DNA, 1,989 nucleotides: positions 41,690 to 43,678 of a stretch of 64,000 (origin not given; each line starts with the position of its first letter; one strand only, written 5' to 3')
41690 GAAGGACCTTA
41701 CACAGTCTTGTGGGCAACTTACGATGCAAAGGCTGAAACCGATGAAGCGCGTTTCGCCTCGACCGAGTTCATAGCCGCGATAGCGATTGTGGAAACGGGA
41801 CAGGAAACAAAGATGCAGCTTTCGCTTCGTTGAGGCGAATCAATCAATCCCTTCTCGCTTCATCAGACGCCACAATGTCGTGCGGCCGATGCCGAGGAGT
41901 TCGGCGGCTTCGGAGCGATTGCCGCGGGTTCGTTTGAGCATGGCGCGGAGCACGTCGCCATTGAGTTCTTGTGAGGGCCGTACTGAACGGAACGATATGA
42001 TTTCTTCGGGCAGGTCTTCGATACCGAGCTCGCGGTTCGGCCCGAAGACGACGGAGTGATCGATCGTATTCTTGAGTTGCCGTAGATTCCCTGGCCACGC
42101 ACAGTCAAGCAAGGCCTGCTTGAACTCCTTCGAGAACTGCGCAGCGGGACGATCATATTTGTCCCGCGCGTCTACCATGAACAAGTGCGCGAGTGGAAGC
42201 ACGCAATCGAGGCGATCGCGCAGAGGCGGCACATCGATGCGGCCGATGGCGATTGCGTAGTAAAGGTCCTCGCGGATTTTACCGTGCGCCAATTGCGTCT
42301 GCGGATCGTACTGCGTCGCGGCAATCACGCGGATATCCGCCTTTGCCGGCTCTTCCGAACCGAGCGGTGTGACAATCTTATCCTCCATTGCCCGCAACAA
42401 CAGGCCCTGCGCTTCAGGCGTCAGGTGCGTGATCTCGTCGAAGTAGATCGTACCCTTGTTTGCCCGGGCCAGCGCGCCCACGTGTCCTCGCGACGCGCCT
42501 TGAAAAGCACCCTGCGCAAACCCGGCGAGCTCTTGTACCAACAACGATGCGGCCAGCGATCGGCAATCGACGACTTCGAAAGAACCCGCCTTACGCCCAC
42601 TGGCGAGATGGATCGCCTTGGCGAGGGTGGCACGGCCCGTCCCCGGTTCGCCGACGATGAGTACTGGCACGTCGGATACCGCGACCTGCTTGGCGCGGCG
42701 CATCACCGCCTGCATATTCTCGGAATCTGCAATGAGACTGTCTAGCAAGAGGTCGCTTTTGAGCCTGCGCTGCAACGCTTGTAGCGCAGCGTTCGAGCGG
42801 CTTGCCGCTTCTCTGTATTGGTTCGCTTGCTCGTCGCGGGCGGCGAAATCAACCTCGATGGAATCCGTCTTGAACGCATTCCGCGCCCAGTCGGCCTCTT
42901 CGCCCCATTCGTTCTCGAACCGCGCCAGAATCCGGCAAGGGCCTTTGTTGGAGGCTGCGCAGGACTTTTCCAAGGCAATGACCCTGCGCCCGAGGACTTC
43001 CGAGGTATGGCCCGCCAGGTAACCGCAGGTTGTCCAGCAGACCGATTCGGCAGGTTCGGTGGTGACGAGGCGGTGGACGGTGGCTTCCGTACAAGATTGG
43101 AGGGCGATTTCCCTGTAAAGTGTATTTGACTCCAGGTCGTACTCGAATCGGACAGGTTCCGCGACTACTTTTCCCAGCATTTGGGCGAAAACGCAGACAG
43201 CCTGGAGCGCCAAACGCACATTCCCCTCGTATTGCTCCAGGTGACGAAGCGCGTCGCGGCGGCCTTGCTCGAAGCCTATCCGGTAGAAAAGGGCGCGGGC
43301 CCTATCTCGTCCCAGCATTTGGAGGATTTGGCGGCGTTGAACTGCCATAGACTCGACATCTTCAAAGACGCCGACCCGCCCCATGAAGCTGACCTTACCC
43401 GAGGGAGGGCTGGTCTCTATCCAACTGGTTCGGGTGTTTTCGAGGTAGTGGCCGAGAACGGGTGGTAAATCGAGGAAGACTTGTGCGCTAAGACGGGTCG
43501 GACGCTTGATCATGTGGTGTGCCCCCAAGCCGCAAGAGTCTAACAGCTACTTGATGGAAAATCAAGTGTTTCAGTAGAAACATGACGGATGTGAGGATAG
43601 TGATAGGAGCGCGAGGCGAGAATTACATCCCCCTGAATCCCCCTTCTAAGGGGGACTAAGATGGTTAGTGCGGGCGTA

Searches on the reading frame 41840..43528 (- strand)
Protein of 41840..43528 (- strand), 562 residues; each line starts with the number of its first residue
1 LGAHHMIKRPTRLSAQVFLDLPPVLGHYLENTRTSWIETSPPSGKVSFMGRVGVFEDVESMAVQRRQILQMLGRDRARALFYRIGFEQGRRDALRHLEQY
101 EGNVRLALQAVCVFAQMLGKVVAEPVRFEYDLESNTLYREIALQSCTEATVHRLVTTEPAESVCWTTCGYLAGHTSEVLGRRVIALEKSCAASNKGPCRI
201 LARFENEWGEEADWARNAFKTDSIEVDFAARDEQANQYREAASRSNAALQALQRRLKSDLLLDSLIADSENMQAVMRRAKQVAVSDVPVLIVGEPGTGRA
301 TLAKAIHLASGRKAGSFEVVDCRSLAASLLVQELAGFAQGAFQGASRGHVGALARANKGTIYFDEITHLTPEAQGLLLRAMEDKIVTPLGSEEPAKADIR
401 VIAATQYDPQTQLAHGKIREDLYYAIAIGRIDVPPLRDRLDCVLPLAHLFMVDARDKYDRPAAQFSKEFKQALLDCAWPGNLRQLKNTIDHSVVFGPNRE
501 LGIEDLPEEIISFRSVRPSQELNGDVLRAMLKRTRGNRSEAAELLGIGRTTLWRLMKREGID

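Call 6: search_protein_families(library=pfam, proteins=[window:41840-43528:-], max_evalue=0.01)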
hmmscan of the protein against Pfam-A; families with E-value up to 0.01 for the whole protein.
window:41840-43528:- (562 aa): 14 families
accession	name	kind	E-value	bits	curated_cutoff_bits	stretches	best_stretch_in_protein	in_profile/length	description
PF00158.32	Sigma54_activat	-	8.5e-48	162.7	20.2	1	265-430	1-166/168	Sigma-54 interaction domain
PF14532.12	Sigma54_activ_2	-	2.3e-17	63.9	25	1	266-436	1-138/138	Sigma-54 interaction domain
PF25601.1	AAA_lid_14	-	8.2e-16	58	27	1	437-514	1-78/87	AAA+ ATPase lid domain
PF06505.16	XylR_N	-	1.9e-11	44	23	1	35-131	4-101/101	Activator of aromatic catabolism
PF02954.25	HTH_8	-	2.3e-11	43.6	22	1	525-558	8-41/42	Bacterial regulatory protein, Fis family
PF07728.20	AAA_5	-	2.7e-08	34.3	22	1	288-407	1-123/139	AAA domain (dynein-related subfamily)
PF00004.35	AAA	-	7.4e-07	30.1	21.2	1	289-407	1-110/131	ATPase family associated with various cellular activities (AAA)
PF07724.20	AAA_2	-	1.9e-06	28.5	27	1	289-388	6-106/166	AAA domain (Cdc48 subfamily)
PF01078.27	Mg_chelatase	-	9e-06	25.7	20.3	1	274-414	9-165/207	Magnesium chelatase, subunit ChlI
PF00493.29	MCM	-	2.5e-05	23.9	23.3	1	281-386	52-150/224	MCM P-loop domain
PF02830.23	V4R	-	0.0001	22.8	31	1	161-202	19-60/62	V4R domain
PF05496.18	RuvB_N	-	0.00062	20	27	0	270-307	17-54/159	Holliday junction DNA helicase RuvB P-loop domain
PF12728.13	HTH_17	-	0.0016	19.1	27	1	539-560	5-26/51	Helix-turn-helix domain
PF13384.12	HTH_23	-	0.0082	16.4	24.6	0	535-560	17-45/50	Homeodomain-like domain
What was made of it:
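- On Bacterial enhancer-binding protein (functional sigma-54 activator), for 41840-43528: PF00158 at 162.7 bits and PF02954 at 43.6 bits (call 6).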

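Call 7: search_protein_families(library=ncbifam, proteins=[window:41840-43528:-], max_evalue=0.01)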
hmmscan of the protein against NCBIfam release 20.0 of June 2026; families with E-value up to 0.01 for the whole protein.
window:41840-43528:- (562 aa): 32 families (the best 25 are shown)
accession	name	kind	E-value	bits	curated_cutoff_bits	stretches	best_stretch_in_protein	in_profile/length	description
NF041552.1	TF_PrdR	equivalog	9.9e-70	235.5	795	1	247-557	249-574/577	sigma-54 dependent transcriptional regulator PrdR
TIGR02915.1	PEP_resp_reg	equivalog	9.9e-68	229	502.6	1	249-561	122-444/445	PEP-CTERM-box response regulator transcription factor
NF041906.1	V4R_TF_MobR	exception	3.6e-67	227.1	999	1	58-555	37-540/544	phenol degradation transcriptional regulator MobR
TIGR02329.1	propionate_PrpR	equivalog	4.9e-64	216.8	499.2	1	216-557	176-525/526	propionate catabolism operon regulatory protein PrpR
NF011953.0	PRK15424.1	equivalog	1.1e-61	209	703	1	240-559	197-534/538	propionate catabolism operon regulatory protein PrpR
NF038308.1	RNA_repair_RtcR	equivalog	5e-61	207.1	650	1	229-521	151-447/530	RNA repair transcriptional activator RtcR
TIGR01818.1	ntrC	equivalog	1.3e-58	198.9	558.6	2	262-512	133-383/463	nitrogen regulation protein NR(I)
NF003451.0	PRK05022.1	equivalog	1.7e-57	195.3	476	1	235-497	162-424/512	nitric oxide reductase transcriptional regulator NorR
NF008485.2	PRK11388.1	equivalog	3e-55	187.7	551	1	257-562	326-638/643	dihydroxyacetone kinase operon transcriptional regulator DhaR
TIGR01817.1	nifA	equivalog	6.2e-55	187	528.85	1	233-496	165-428/534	nif-specific transcriptional activator NifA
NF008469.0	PRK11361.1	equivalog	1e-54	186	714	1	249-561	129-456/461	acetoacetate metabolism transcriptional regulator AtoC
NF011695.0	PRK15115.1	equivalog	2.5e-54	184.7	763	1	259-562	131-439/445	two-component system response regulator GlrR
NF008085.0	PRK10820.1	equivalog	7.1e-54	183.3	576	1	258-505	199-446/520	transcriptional regulator TyrR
TIGR02974.1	phageshock_pspF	equivalog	7.2e-54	183.2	443.55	1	265-504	1-241/336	phage shock protein operon transcriptional activator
NF050807.1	TransRegFlbDCaul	equivalog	1.5e-53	182.3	750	1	264-505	119-360/454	sigma-54-dependent transcriptional regulator FlbD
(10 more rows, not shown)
